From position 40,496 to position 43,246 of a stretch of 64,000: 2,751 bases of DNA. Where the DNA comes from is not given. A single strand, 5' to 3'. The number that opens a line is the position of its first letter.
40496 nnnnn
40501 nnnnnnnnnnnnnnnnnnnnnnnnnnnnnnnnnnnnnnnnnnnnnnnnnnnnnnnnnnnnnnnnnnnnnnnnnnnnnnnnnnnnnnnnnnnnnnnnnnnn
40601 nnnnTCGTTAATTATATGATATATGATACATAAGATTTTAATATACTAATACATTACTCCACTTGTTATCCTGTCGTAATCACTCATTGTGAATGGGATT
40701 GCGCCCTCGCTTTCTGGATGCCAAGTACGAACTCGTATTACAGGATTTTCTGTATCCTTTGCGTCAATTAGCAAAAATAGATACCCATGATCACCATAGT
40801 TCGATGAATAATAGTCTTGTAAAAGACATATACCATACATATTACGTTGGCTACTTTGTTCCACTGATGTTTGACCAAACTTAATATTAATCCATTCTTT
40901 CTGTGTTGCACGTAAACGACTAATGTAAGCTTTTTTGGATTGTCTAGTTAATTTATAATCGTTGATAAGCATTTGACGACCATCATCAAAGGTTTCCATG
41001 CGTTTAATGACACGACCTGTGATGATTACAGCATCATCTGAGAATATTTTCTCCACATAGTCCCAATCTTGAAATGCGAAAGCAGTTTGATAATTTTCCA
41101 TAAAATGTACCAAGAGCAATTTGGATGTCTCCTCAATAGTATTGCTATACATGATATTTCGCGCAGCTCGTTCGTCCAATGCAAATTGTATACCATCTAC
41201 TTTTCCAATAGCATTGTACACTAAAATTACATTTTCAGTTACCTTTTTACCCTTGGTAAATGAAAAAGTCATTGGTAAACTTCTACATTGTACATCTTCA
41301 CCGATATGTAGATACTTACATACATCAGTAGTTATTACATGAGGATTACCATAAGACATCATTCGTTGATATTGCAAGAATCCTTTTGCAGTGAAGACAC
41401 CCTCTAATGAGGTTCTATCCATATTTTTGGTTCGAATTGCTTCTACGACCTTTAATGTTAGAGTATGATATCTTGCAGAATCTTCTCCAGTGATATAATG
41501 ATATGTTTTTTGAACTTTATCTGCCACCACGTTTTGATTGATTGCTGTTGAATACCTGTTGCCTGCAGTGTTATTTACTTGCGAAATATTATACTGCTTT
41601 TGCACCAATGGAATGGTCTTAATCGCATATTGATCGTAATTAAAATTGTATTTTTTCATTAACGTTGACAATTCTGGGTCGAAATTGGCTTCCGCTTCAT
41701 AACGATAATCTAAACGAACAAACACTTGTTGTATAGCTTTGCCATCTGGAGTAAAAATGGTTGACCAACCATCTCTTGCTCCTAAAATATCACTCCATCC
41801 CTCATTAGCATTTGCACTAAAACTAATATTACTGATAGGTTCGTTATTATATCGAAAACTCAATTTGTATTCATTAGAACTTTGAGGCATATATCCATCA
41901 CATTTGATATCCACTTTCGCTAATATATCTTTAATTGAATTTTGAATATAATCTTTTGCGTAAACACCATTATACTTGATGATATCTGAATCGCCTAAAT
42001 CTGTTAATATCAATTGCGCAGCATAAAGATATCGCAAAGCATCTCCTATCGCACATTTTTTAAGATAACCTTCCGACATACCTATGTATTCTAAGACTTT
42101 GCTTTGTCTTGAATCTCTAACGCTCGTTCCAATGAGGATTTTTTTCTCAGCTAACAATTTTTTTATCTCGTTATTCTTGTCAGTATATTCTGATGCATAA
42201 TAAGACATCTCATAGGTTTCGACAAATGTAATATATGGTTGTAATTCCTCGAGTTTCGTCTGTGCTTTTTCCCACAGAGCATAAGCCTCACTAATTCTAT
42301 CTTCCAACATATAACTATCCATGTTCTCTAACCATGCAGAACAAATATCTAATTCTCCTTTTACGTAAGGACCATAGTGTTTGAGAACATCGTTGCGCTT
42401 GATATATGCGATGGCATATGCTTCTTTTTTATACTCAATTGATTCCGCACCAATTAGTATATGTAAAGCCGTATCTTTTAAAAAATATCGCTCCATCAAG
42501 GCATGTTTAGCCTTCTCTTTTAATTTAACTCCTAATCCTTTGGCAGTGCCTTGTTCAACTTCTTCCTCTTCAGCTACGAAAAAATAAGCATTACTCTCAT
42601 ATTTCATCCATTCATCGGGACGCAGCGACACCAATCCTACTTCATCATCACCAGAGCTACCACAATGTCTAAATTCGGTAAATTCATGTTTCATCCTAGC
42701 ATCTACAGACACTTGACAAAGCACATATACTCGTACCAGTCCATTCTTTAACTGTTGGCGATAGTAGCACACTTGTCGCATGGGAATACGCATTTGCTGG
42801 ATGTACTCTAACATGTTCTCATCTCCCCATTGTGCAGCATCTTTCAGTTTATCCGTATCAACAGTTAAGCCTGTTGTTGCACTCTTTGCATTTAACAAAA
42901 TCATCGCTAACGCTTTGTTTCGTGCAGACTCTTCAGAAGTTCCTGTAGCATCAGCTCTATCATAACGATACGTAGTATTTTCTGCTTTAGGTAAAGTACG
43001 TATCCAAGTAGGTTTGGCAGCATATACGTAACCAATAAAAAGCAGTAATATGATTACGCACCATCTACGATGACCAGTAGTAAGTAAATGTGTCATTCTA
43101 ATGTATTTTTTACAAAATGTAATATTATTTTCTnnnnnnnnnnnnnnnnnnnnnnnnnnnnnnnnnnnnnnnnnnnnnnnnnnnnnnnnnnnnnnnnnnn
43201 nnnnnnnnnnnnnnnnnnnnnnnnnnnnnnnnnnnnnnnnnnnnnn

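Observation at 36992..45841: AT-rich seven-gene operon encoding only exported proteins: candidate uncharacterised cell-envelope system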

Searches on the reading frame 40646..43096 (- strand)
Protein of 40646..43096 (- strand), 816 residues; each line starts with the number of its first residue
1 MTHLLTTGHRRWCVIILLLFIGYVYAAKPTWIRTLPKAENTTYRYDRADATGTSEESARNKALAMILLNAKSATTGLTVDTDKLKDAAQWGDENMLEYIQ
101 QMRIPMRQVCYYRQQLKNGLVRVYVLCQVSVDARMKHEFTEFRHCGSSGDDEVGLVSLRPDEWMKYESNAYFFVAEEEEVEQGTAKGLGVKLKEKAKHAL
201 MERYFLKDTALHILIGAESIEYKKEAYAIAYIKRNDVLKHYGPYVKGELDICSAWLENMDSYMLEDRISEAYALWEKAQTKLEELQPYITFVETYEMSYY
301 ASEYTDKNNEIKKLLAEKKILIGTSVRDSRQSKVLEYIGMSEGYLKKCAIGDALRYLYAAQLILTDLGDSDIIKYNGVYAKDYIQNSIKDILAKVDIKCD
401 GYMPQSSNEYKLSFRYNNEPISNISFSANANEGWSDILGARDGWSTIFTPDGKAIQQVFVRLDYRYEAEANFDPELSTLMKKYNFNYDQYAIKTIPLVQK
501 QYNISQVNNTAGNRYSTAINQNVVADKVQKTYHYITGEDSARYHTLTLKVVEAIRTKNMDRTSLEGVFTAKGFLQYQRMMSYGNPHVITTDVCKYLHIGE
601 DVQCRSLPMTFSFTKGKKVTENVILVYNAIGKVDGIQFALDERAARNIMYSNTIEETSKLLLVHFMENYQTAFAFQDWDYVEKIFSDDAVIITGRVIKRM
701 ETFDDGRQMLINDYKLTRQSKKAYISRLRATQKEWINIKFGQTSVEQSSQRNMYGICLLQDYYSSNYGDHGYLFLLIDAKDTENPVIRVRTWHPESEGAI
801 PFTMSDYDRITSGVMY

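Call 3: search_protein_families(library=pfam, proteins=[window:40646-43096:-], max_evalue=0.1)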
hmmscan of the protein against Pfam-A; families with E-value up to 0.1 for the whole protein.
window:40646-43096:- (816 aa): 1 family
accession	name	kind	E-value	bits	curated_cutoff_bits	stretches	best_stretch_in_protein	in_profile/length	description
PF13353.11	Fer4_12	-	0.012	16.4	22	1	365-416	79-130/137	4Fe-4S single cluster domain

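Call 4: search_protein_families(library=ncbifam, proteins=[window:40646-43096:-], max_evalue=0.1)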
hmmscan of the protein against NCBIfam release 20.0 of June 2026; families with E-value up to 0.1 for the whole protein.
window:40646-43096:- (816 aa): 1 family
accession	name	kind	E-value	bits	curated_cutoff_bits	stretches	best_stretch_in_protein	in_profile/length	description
TIGR02491.1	NrdG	equivalog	0.072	13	126.1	0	361-416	88-144/154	anaerobic ribonucleoside-triphosphate reductase activating protein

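Call 8: find_homologous_proteins(query=window:40646-43096:-)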
Query window:40646-43096:- (816 aa): 55 proteins with E <= 0.001 among 8000 candidates.
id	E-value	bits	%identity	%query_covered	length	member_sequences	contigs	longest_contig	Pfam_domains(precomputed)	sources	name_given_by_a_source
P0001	0.0e+0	1827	98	100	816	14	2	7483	-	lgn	-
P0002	0.0e+0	1184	64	100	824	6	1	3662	-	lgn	-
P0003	2.4e-243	828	47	97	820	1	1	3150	-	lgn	-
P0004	4.2e-242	824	47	99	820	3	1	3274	-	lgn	-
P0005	6.0e-242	823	47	99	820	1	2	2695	-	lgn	-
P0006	1.7e-240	818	47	100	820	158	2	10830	-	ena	-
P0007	2.8e-240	818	46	100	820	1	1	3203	-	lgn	-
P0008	4.1e-240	817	46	100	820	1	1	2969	-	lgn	-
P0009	4.9e-236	804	46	99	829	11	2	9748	-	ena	-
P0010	9.7e-236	803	46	100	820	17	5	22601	-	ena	-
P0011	6.9e-232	790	45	100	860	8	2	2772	-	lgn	-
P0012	7.5e-232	790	46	99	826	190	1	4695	-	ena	-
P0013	1.5e-227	776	45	100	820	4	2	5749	-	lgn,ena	-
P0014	3.8e-223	761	45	97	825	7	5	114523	-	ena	-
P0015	2.8e-218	745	44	98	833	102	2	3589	-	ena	-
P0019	6.1e-212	724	43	98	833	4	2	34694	-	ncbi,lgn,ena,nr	ncbi:MAG: hypothetical protein IKY87_06755 [Paludibacteraceae bacterium]|nr:hypothetical protein [Pa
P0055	1.0e-182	627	40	98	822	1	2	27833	-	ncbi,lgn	-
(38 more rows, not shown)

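Call 9: find_encoding_contigs(protein=window:40646-43096:-, flank=10000, max_places=8)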
Protein window:40646-43096:- (816 aa): 9 contigs read that carry it; 5 places shown.
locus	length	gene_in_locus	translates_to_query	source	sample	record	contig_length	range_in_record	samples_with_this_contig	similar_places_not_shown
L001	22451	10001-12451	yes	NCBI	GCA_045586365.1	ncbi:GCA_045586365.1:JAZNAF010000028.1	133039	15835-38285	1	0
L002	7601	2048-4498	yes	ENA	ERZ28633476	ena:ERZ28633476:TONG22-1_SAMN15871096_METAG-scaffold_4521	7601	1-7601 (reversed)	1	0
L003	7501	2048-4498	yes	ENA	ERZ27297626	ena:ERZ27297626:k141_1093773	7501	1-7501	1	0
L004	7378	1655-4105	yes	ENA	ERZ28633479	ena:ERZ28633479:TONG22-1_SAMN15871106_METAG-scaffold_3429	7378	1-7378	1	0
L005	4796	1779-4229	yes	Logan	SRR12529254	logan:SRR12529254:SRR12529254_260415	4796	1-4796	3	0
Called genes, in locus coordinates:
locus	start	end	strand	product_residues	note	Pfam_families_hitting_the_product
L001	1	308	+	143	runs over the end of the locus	PF01220:DHquinase_II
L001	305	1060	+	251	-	PF13568:OMP_b-brl_2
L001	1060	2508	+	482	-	-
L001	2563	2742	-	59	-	-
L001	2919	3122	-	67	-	-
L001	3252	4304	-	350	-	PF13481:AAA_25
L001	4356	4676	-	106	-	PF01381:HTH_3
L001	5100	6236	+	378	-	-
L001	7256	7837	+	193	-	-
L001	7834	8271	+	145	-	-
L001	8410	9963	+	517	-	-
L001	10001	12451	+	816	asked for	-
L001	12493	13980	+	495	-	PF15976:CooC_C (faint), PF13620:CarboxypepD_reg (weak), PF13715:CarbopepD_reg_2, PF20598:DUF6795 (faint), PF23591:CILP (faint), PF13620:CarboxypepD_reg (weak), PF13715:CarbopepD_reg_2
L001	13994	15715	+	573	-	-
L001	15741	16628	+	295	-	PF03781:FGE-sulfatase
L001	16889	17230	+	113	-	-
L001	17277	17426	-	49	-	-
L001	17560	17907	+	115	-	-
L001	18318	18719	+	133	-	PF18925:DUF5675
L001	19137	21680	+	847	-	PF13620:CarboxypepD_reg, PF13715:CarbopepD_reg_2, PF07715:Plug (weak)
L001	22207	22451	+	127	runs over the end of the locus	PF01808:AICARFT_IMPCHas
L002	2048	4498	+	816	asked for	-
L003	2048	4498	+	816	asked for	-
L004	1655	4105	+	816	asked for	-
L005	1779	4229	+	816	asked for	-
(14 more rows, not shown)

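Call 10: find_encoding_contigs(protein=P0014, flank=10000, max_places=2)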
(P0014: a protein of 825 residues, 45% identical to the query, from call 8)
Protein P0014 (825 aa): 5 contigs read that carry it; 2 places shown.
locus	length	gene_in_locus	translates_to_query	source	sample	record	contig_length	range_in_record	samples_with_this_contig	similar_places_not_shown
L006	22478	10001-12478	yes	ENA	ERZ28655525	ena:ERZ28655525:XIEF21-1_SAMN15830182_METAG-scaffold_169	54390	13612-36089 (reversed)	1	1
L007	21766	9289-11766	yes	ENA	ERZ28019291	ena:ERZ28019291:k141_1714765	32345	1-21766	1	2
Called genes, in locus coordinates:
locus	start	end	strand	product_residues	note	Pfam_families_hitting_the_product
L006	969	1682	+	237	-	PF08238:Sel1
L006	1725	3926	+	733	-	PF13620:CarboxypepD_reg (faint), PF08308:PEGA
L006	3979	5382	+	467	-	PF03781:FGE-sulfatase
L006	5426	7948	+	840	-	-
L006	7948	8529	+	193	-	-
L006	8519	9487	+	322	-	PF02026:RyR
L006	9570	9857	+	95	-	PF02026:RyR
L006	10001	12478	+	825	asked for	-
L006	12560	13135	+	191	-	-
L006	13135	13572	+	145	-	-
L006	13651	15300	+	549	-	-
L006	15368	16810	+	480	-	PF13676:TIR_2, PF03781:FGE-sulfatase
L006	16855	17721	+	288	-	PF14326:DUF4384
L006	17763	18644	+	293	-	-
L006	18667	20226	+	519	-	PF00041:fn3 (faint), PF16656:Pur_ac_phosph_N (faint)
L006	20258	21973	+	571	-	PF07705:CARDB (faint), PF00656:Peptidase_C14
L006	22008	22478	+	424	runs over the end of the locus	-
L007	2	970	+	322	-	?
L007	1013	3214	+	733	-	PF13620:CarboxypepD_reg (faint), PF08308:PEGA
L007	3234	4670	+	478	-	PF03781:FGE-sulfatase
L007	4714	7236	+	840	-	-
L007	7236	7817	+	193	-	-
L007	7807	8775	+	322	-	PF02026:RyR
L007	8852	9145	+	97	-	PF02026:RyR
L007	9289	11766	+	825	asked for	-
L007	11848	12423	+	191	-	-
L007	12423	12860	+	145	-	-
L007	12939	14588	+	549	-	-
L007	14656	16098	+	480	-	PF13676:TIR_2, PF03781:FGE-sulfatase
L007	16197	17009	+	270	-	PF14326:DUF4384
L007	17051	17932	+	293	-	-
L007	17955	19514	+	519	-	PF00041:fn3 (faint), PF16656:Pur_ac_phosph_N (faint)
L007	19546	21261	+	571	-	PF07705:CARDB (faint), PF00656:Peptidase_C14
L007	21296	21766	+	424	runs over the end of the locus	-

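Call 11: find_encoding_contigs(protein=P0019, flank=10000, max_places=2)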
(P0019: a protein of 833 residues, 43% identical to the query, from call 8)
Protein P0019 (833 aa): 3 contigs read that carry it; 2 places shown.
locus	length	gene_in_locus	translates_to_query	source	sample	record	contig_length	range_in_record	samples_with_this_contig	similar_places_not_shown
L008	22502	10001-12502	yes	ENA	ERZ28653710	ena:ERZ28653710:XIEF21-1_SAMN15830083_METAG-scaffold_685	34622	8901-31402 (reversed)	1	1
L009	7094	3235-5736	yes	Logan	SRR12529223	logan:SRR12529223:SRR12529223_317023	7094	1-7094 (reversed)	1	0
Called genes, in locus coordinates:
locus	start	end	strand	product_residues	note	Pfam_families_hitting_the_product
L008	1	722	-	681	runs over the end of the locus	PF13432:TPR_16 (weak), PF00515:TPR_1 (weak), PF13371:TPR_9, PF13414:TPR_11 (weak), PF13424:TPR_12 (weak), PF00515:TPR_1, PF07719:TPR_2 (weak), PF13414:TPR_11, +11 more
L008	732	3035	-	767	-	PF00912:Transgly, PF28500:PBP_middle, PF00905:Transpeptidase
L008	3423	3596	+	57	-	PF00301:Rubredoxin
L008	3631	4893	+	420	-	PF00919:UPF0004, PF04055:Radical_SAM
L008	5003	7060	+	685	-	PF07497:Rho_RNA_bind, PF00006:ATP-synt_ab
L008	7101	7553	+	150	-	PF01220:DHquinase_II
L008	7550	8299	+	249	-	PF13568:OMP_b-brl_2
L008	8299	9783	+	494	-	PF13229:Beta_helix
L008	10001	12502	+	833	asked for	-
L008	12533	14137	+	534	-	-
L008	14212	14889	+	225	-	-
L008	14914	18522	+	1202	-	PF13620:CarboxypepD_reg (faint), PF08308:PEGA (weak), PF03781:FGE-sulfatase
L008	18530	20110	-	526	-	PF05362:Lon_C (weak), PF13541:ChlI, PF00493:MCM (faint), PF01078:Mg_chelatase, PF07728:AAA_5, PF13335:Mg_chelatase_C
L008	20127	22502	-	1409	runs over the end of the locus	PF05170:AsmA (weak), PF05359:DUF748, PF04357:TamB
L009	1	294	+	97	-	?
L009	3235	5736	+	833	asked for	-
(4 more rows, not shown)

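Call 12: find_encoding_contigs(protein=P0055, flank=10000, max_places=2)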
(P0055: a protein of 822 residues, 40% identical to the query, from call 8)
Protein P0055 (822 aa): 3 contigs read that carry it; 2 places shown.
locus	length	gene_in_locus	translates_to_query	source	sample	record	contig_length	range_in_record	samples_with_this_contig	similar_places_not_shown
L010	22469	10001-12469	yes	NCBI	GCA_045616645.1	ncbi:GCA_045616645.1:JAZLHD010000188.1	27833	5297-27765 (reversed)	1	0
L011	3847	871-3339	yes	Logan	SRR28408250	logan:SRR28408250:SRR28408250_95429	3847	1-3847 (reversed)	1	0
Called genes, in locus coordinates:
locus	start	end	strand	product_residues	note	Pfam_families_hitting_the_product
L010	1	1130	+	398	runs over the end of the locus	?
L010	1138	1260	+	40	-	-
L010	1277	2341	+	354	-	PF01637:ATPase_2, PF13173:AAA_14 (faint), PF13401:AAA_22 (faint)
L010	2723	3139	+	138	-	PF00075:RNase_H (weak)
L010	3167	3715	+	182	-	PF00908:dTDP_sugar_isom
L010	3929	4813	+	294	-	PF01370:Epimerase, PF04321:RmlD_sub_bind, PF16363:GDP_Man_Dehyd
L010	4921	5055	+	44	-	-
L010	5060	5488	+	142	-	PF13650:Asp_protease_2 (weak), PF13975:gag-asp_proteas (weak)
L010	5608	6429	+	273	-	-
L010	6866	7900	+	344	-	PF00044:Gp_dh_N, PF02800:Gp_dh_C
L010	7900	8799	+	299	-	PF00248:Aldo_ket_red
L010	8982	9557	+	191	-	-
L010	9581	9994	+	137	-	-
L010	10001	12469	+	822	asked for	-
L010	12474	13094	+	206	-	-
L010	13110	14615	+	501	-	-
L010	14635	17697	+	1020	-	PF14903:WG_beta_rep (faint)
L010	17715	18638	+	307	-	PF13620:CarboxypepD_reg (weak), PF13715:CarbopepD_reg_2 (weak)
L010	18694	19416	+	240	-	PF00041:fn3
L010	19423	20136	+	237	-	PF13398:Peptidase_M50B (weak)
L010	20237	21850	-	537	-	PF13541:ChlI, PF05362:Lon_C (weak), PF01078:Mg_chelatase, PF07728:AAA_5, PF00493:MCM (weak), PF13335:Mg_chelatase_C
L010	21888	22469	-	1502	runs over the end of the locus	PF04357:TamB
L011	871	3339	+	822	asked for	-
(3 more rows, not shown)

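Call 29: predict_structure(alignment_id=A1)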
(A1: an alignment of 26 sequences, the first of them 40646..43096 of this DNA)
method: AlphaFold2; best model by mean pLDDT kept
length: 816 residues; sequences in the alignment: 26
mean_pLDDT: 79.1   pTM: 0.59
mean pLDDT of the five models: 79.1, 78.5, 76.2, 75.3, 75.2
residues with pLDDT >= 90: 173; 70-90: 450; 50-70: 153; < 50: 40
segments of 3 or more residues with pLDDT < 50: 1-5, 151-156, 508-513, 697-702, 733-738, 764-766, 813-816
pLDDT, mean of each block of 10 residues (from residue 1): 52 72 59 77 83 81 80 56 66 59 73 73 85 72 65 51 77 81 66 89 82 89 81 89 88 83 71 87 87 74 84 89 77 85 86 90 83 83 94 94 87 90 89 86 86 81 74 73 89 92 62 64 86 89 94 93 93 93 88 88 91 77 92 92 84 88 90 85 86 59 56 67 78 49 77 82 51 86 88 66 74 49
secondary structure, 60 per line:
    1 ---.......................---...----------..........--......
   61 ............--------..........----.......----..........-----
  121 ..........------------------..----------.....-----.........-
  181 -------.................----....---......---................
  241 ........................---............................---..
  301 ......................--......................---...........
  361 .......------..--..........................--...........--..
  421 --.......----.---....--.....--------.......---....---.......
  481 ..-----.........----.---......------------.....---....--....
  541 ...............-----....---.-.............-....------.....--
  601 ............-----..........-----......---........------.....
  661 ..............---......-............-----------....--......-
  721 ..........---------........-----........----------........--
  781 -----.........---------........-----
elements in order (helices of 4 or more, strands of 3 or more residues): H4-26 E43-52 H55-72 H81-90 H95-101 E106-115 E121-130 H161-165 E171-179 H188-204 H209-212 E216-221 E225-233 H234-264 H268-295 H299-322 H325-346 H350-367 H380-394 E395-403 E406-416 E423-429 E438-441 E444-448 E457-463 H467-470 H474-482 H488-491 E492-496 H505-510 H523-527 H537-555 H561-564 H570-582 E584-587 E594-598 E601-612 E618-627 E633-638 H642-649 H656-674 H678-683 E685-696 E708-711 E714-719 H721-730 E740-747 E753-760 E771-778 E786-794 H804-811

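Call 34: fold_search(model_id=the predicted structure, library=pdb)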
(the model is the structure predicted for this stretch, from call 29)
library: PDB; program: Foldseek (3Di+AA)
matches with E <= 10: 802; with E <= 0.001: 0
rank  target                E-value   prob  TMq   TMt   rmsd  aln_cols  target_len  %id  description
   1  7c5x_A                1.2e-03  0.41  0.09  0.13  36.4       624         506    9  Crystal structure of the iota-carbonic anhydrase from eukaryotic microalga complexed with bicarbonate (released 2021-04-28)
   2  7c5y_B                2.0e-03  0.33  0.09  0.14  34.5       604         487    9  Crystal structure of the iota-carbonic anhydrase from eukaryotic microalga complexed with iodide (released 2021-04-28)
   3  2b1x_B                2.5e-03  1.00  0.13  0.55   8.5       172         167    8  Crystal structure of naphthalene 1,2-dioxygenase from Rhodococcus sp. (released 2005-10-04)
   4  3rga                  2.5e-03  0.99  0.11  0.29  18.6       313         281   10  Crystal structure of epoxide hydrolase for polyether lasalocid A biosynthesis (released 2012-03-07)
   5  7c5x_B                2.5e-03  0.35  0.09  0.14  34.0       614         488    9  Crystal structure of the iota-carbonic anhydrase from eukaryotic microalga complexed with bicarbonate (released 2021-04-28)
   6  7o21_A                2.8e-03  1.00  0.13  0.36  15.2       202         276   15  Structure of Bdellovibrio bacteriovorus Bd1075 (released 2021-04-21)
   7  6qhd_B                3.4e-03  0.28  0.09  0.12  23.3       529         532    8  Lysine acetylated and tyrosine phosphorylated STAT3 in a complex with DNA (released 2019-06-19)
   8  5aew_F                3.7e-03  1.00  0.12  0.47   9.0       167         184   10  Crystal structure of II9 variant of Biphenyl dioxygenase from Burkholderia xenovorans LB400 in complex with biphenyl (released 2016-04-06)
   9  5bka_F                3.7e-03  1.00  0.11  0.54   6.7       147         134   12  2.1 Angstrom structure of ActVI-ORFA from Streptomyces Coelicolor (released 2020-06-03)
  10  8k0a_B                4.1e-03  1.00  0.12  0.48   9.8       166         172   11  CryoEM structure of 3-phenylpropionate/cinnamic acid dioxygenase HcaE-HcaF complex (released 2024-07-10)
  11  2hmj_B                5.0e-03  1.00  0.13  0.43   8.5       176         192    7  Crystal Structure of the Naphthalene 1,2-Dioxygenase Phe-352-Val Mutant. (released 2006-10-10)
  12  1gy7_C                6.8e-03  1.00  0.12  0.68   5.2       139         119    9  N77Y point mutant of S.Cerevisiae NTF2 (released 2002-06-20)
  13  7o21_B                6.8e-03  1.00  0.13  0.36  15.3       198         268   15  Structure of Bdellovibrio bacteriovorus Bd1075 (released 2021-04-21)
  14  5aew_J                7.1e-03  1.00  0.13  0.50   8.1       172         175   12  Crystal structure of II9 variant of Biphenyl dioxygenase from Burkholderia xenovorans LB400 in complex with biphenyl (released 2016-04-06)
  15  3gzx_B                7.1e-03  1.00  0.14  0.50   8.9       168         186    8  Crystal Structure of the Biphenyl Dioxygenase in complex with Biphenyl from Comamonas testosteroni Sp. Strain B-356 (released 2010-05-05)
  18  1gy7_A                8.6e-03  1.00  0.12  0.68   5.1       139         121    9  N77Y point mutant of S.Cerevisiae NTF2 (released 2002-06-20)
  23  1gy7_D                1.0e-02  1.00  0.12  0.72   5.0       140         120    8  N77Y point mutant of S.Cerevisiae NTF2 (released 2002-06-20)
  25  3b7c                  1.1e-02  1.00  0.12  0.67   4.0       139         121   12  CRYSTAL STRUCTURE OF A NTF-2 LIKE PROTEIN OF UNKNOWN FUNCTION (SO_0125) FROM SHEWANELLA ONEIDENSIS MR-1 AT 1.70 A RESOLU (released 2007-11-13)
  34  1gy7_B                1.6e-02  1.00  0.13  0.70   4.8       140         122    8  N77Y point mutant of S.Cerevisiae NTF2 (released 2002-06-20)
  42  2r4i_A                2.0e-02  1.00  0.12  0.71   3.6       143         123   10  CRYSTAL STRUCTURE OF A NTF2-LIKE PROTEIN (CHU_1428) FROM CYTOPHAGA HUTCHINSONII ATCC 33406 AT 1.60 A RESOLUTION (released 2007-10-02)
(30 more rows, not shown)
